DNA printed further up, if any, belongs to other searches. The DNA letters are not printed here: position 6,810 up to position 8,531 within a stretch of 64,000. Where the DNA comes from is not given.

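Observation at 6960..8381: Methyltransferase-GT2 fusion protein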

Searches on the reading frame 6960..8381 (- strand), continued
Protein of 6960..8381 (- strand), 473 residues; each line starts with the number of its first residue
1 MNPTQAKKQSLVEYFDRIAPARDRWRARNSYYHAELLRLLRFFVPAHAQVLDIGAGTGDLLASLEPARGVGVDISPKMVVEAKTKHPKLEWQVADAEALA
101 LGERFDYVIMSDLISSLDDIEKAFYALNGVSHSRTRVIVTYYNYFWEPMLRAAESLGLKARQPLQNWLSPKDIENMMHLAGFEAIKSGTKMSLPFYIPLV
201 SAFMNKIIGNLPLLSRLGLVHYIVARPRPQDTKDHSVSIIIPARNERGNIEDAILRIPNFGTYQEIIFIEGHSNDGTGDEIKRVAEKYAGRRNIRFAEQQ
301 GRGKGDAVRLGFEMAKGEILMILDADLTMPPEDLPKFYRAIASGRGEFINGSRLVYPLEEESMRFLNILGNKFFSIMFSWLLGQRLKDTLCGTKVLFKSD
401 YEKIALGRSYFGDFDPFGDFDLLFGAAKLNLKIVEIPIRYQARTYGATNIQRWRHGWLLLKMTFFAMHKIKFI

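Call 14: find_encoding_contigs(protein=P0067, flank=7000, max_places=1)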
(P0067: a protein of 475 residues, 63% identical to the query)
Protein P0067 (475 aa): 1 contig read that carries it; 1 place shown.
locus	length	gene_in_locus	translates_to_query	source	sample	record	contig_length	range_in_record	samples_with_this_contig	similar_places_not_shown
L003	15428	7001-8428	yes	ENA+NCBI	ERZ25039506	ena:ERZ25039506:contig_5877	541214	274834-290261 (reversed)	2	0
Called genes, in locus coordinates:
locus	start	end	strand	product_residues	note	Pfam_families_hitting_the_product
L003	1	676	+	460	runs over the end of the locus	PF03916:NrfD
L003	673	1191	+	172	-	PF11821:ActD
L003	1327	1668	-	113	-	PF19135:DUF5818 (weak)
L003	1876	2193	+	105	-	PF12840:HTH_20, PF13412:HTH_24 (faint)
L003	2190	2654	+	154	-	PF08327:AHSA1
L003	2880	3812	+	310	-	PF00034:Cytochrom_C (faint), PF13442:Cytochrome_CBB3 (faint)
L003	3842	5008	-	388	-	PF05402:PqqD (weak), PF13371:TPR_9, PF14559:TPR_19 (weak), PF13489:Methyltransf_23, PF08241:Methyltransf_11, PF08242:Methyltransf_12, PF13649:Methyltransf_25, PF13847:Methyltransf_31, +4 more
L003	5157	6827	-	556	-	-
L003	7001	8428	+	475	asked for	PF13489:Methyltransf_23, PF07021:MetW (weak), PF08241:Methyltransf_11, PF08242:Methyltransf_12, PF13649:Methyltransf_25, PF13847:Methyltransf_31, PF00535:Glycos_transf_2, PF10111:Glyco_tranf_2_2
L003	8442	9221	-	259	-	PF13489:Methyltransf_23 (weak), PF08241:Methyltransf_11, PF13649:Methyltransf_25 (weak)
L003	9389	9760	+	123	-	-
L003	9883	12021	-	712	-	PF10459:Peptidase_S46, PF13365:Trypsin_2 (faint)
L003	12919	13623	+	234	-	PF00106:adh_short, PF08659:KR, PF13561:adh_short_C2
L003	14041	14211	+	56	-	PF07927:HicA_toxin (weak)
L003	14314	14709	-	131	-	-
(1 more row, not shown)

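Call 15: find_encoding_contigs(protein=P0100, flank=7000, max_places=1)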
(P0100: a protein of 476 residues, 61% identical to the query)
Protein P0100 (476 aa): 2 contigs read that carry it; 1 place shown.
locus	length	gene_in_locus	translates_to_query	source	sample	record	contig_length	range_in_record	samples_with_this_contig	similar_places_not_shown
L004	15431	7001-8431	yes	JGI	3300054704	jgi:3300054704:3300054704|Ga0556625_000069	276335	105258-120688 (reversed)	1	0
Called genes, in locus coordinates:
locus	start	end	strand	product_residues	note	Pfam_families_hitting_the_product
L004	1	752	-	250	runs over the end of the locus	PF13578:Methyltransf_24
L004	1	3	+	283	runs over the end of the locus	PF01522:Polysacc_deac_1, PF11959:DUF3473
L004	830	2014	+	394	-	PF02655:ATP-grasp_3, PF02786:CPSase_L_D2 (faint), PF15632:ATPgrasp_Ter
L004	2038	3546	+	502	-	PF13231:PMT_2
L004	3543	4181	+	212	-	PF01522:Polysacc_deac_1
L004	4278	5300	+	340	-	PF01370:Epimerase, PF04321:RmlD_sub_bind (weak), PF16363:GDP_Man_Dehyd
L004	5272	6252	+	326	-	PF01370:Epimerase, PF04321:RmlD_sub_bind (weak), PF16363:GDP_Man_Dehyd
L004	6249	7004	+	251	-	PF13489:Methyltransf_23, PF08241:Methyltransf_11, PF08242:Methyltransf_12 (weak), PF13649:Methyltransf_25 (weak), PF13847:Methyltransf_31 (weak)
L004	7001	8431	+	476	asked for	PF13489:Methyltransf_23, PF08241:Methyltransf_11, PF08242:Methyltransf_12, PF13649:Methyltransf_25, PF13847:Methyltransf_31, PF13641:Glyco_tranf_2_3, PF00535:Glycos_transf_2, PF10111:Glyco_tranf_2_2, +2 more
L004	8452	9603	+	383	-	PF13439:Glyco_transf_4, PF13579:Glyco_trans_4_4, PF20706:GT4-conflict, PF00534:Glycos_transf_1, PF13692:Glyco_trans_1_4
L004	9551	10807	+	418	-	PF13480:Acetyltransf_6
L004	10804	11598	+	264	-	PF05050:Methyltransf_21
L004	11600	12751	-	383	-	PF13480:Acetyltransf_6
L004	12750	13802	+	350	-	PF12715:Abhydrolase_7, PF22244:GCE_fung (weak)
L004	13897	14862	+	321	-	PF01073:3Beta_HSD, PF01370:Epimerase, PF02719:Polysacc_synt_2, PF04321:RmlD_sub_bind, PF05368:NmrA (weak), PF13460:NAD_binding_10, PF16363:GDP_Man_Dehyd, PF07993:NAD_binding_4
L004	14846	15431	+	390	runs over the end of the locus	PF00534:Glycos_transf_1 (weak), PF13692:Glyco_trans_1_4, PF13524:Glyco_trans_1_2 (weak)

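Call 35: find_related_loci(query=A1, collection=genome_contigs, flank=8000)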
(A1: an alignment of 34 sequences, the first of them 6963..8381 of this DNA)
Query A1 (473 aa) in genome_contigs; peptide patterns used: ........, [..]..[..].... (x = any residue, [..] = any of these).
600 stretches matched a pattern (row limit reached: there are more); 598 encode a relative of the query (tblastn E <= 1e-3); the best 80 are kept; 80 distinct loci.
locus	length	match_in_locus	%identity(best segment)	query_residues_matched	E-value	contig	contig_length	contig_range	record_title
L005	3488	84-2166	62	2-472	0e+0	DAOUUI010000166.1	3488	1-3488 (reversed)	MAG TPA_asm: Deltaproteobacteria bacterium isolate CSMAG_819 CSMAG_819_k141_1312341_length_3488_cov_8.0000, whole genome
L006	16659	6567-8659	60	5-473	0e+0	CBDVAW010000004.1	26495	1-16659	MAG TPA_asm: uncultured bacterium isolate SRR21487742_binner13_Refined_44 genome assembly, contig: ERZ26661670.581, whol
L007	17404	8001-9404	59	8-473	0e+0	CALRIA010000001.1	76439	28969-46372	MAG: Candidatus Magasanikbacteria bacterium isolate MaH-04nov19-74 genome assembly, contig: MaH-04nov19-C551, whole geno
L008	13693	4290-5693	61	8-473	0e+0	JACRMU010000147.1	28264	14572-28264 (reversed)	MAG: Deltaproteobacteria bacterium isolate NC_groundwater_1915_Pr3_S2p5_65_9 SR2-18-S2p5_coassembly_scaffold_383211, who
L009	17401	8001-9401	57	6-473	0e+0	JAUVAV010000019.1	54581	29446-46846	MAG: candidate division FCPU426 bacterium isolate CSMAG_228 CSMAG_228_k127_2645743_length_54581_cov_18.8050, whole genom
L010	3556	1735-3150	56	1-472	0e+0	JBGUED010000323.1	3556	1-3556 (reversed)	MAG: Candidatus Aminicenantaceae bacterium isolate 11D-13 NODE_323_length_3556_cov_2.418511, whole genome shotgun sequen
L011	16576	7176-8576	58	7-473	0e+0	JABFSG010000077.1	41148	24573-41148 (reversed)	MAG: Nitrospiraceae bacterium isolate WB-IL-04 seq_389, whole genome shotgun sequence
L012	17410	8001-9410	57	5-473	0e+0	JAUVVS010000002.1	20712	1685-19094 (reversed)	MAG: Deltaproteobacteria bacterium isolate CSMAG_1170 CSMAG_1170_k127_8686464_length_20712_cov_172.0000, whole genome sh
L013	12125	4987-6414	56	1-473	0e+0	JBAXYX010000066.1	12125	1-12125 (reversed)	MAG: Lentimicrobiaceae bacterium isolate SO_2016_CLC_T1_28 scaffold05227_PH3_Jul14_2016, whole genome shotgun sequence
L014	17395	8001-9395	56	8-473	0e+0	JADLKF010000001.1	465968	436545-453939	MAG: Lentimicrobiaceae bacterium isolate DFE_LEN c_000000000330, whole genome shotgun sequence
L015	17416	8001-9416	56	2-473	0e+0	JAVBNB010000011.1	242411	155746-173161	MAG: Tannerella sp. isolate EPI_MAG_00067 c_000000116364, whole genome shotgun sequence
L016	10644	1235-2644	57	7-471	0e+0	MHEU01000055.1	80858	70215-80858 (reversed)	MAG: Nitrospirae bacterium RIFCSPLOWO2_02_FULL_62_14 rifcsplowo2_02_scaffold_477, whole genome shotgun sequence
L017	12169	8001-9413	55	4-473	0e+0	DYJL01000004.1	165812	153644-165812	MAG TPA_asm: Nitrospira japonica isolate FI88_42_154 Afr_mines_FI88_62_length_165812_cov_69_520195, whole genome shotgun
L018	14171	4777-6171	57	8-473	0e+0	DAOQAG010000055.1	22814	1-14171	MAG TPA_asm: bacterium isolate AMR_MDS_1268 NODE_2280_length_22814_cov_9.729601, whole genome shotgun sequence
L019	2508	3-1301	61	41-473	0e+0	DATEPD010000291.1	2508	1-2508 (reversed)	MAG TPA_asm: Nitrospiraceae bacterium isolate SMAG_U9012 k141_1682217, whole genome shotgun sequence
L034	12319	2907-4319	56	4-473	1e-178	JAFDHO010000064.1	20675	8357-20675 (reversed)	MAG: Deltaproteobacteria bacterium isolate Meg22_1214_Bin_272 Meg22_1214_Bin_272_scaffold_7937, whole genome shotgun seq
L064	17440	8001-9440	53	4-471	2e-172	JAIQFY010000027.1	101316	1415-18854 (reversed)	MAG: Terriglobia bacterium isolate SRVP_39 SRVP18_hole-7m-from-trench_1_20cm_scaffold_228, whole genome shotgun sequence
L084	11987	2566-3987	54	1-473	1e-169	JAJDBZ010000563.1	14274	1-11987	MAG: Candidatus Omnitrophota bacterium isolate OFTM149 OFTM149_562, whole genome shotgun sequence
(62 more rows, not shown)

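Call 36: predict_structure(alignment_id=A1)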
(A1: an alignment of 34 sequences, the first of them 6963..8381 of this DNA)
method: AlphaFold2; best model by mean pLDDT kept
length: 473 residues; sequences in the alignment: 34
mean_pLDDT: 83.2   pTM: 0.82
mean pLDDT of the five models: 83.2, 82.8, 81.0, 80.4, 77.1
residues with pLDDT >= 90: 213; 70-90: 167; 50-70: 76; < 50: 17
segments of 3 or more residues with pLDDT < 50: 444-453
pLDDT, mean of each block of 10 residues (from residue 1): 70 92 87 90 91 94 96 96 97 93 95 86 95 95 86 86 78 93 90 72 68 74 92 93 88 92 95 89 94 93 84 95 77 93 93 60 63 72 70 89 79 58 85 83 46 56 59 49
secondary structure, 60 per line:
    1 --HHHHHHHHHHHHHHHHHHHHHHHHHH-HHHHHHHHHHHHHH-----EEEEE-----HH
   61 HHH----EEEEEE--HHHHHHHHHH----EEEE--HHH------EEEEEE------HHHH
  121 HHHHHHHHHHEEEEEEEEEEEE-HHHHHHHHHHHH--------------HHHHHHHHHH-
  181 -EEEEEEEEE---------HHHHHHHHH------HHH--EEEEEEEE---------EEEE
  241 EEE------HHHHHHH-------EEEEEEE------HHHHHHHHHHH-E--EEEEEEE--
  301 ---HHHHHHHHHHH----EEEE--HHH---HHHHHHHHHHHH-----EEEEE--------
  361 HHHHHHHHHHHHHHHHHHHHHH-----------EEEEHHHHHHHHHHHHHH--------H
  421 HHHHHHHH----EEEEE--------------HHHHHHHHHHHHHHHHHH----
elements in order: H3-28 H30-43 E49-53 H59-63 E68-73 H76-85 E90-93 E105-110 H117-130 E131-142 H144-155 H170-179 E182-190 H200-208 E220-227 E237-243 H250-256 E264-270 H277-287 E292-298 H304-314 E319-322 H331-342 E348-352 H361-382 E394-397 H398-411 H420-428 E433-437 H452-469

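Call 42: fold_search(model_id=the predicted structure, library=pdb)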
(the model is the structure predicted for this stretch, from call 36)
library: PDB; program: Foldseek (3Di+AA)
matches with E <= 10: 1852; with E <= 0.001: 1126
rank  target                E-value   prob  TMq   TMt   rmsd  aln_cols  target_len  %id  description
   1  9bhc_A                4.7e-13  1.00  0.38  0.57   4.0       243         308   19  Salmonella undecaprenyl-phosphate 4-deoxy-4-formamido-L-arabinose transferase (ArnC) (released 2025-02-12)
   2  9bhc_B                6.3e-13  1.00  0.38  0.57   3.8       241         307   19  Salmonella undecaprenyl-phosphate 4-deoxy-4-formamido-L-arabinose transferase (ArnC) (released 2025-02-12)
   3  5mlz                  8.0e-13  1.00  0.34  0.44   6.1       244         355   27  Dolichyl phosphate mannose synthase in complex with GDP and Mg2+ (released 2017-08-09)
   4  3ccf_B                1.8e-12  1.00  0.28  0.52  10.6       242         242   20  Crystal structure of putative methyltransferase (YP_321342.1) from Anabaena variabilis ATCC 29413 at 1.90 A resolution (released 2008-03-11)
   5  9b77_A                3.4e-12  1.00  0.38  0.56   4.3       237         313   18  Cryo-EM Structure of the Glycosyltransferase ArnC from Salmonella enterica in the Apo State Determined on Krios micros (released 2025-02-05)
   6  9asc_A                7.1e-12  1.00  0.40  0.57   3.7       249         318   19  Cryo-EM Structure of the Glycosyltransferase ArnC from Salmonella enterica in the UDP-bound State Determined on Talos  (released 2025-02-05)
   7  3l8d                  7.5e-12  1.00  0.32  0.69   4.9       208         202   19  Crystal structure of methyltransferase from Bacillus Thuringiensis (released 2010-01-12)
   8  8vxh_A                1.1e-11  1.00  0.38  0.56   4.1       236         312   19  Cryo-EM Structure of the Glycosyltransferase ArnC from Salmonella enterica in the Apo State Determined on Talos Arctic (released 2025-02-05)
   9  9ep0                  1.1e-11  1.00  0.36  0.48   4.6       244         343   25  Dolichyl phosphate mannose synthase in complex with donor (GDP-Man) and traces of acceptor (Dol55P) and product (Dol55P- (released 2025-10-01)
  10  3ccf_A                1.3e-11  1.00  0.28  0.52  10.4       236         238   19  Crystal structure of putative methyltransferase (YP_321342.1) from Anabaena variabilis ATCC 29413 at 1.90 A resolution (released 2008-03-11)
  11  9hwj_A                3.9e-11  1.00  0.38  0.57   4.5       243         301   18  Structure of Undecaprenyl-phosphate 4-deoxy-4-formamido-L-arabinose transferase embedded in nanodisc (released 2026-01-14)
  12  9bhe_B                5.2e-11  1.00  0.39  0.57   3.6       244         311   19  Salmonella undecaprenyl-phosphate 4-deoxy-4-formamido-L-arabinose transferase (ArnC) bound to UDP (released 2025-02-12)
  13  9bhe_A                5.5e-11  1.00  0.39  0.57   3.6       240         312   20  Salmonella undecaprenyl-phosphate 4-deoxy-4-formamido-L-arabinose transferase (ArnC) bound to UDP (released 2025-02-12)
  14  5mm1                  6.2e-11  1.00  0.36  0.47   5.3       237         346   28  Dolichyl phosphate mannose synthase in complex with GDP and dolichyl phosphate mannose (released 2017-08-09)
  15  2hv9                  9.0e-11  1.00  0.32  0.57   6.2       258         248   14  Encephalitozoon cuniculi mRNA Cap (Guanine-N7) Methyltransferase in complex with sinefungin (released 2006-09-19)
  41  9nyc_A                9.5e-10  1.00  0.38  0.55   5.2       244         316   18  Cryo-EM structure of the glycosyltransferase GtrB in the substrate-bound state (released 2025-12-17)
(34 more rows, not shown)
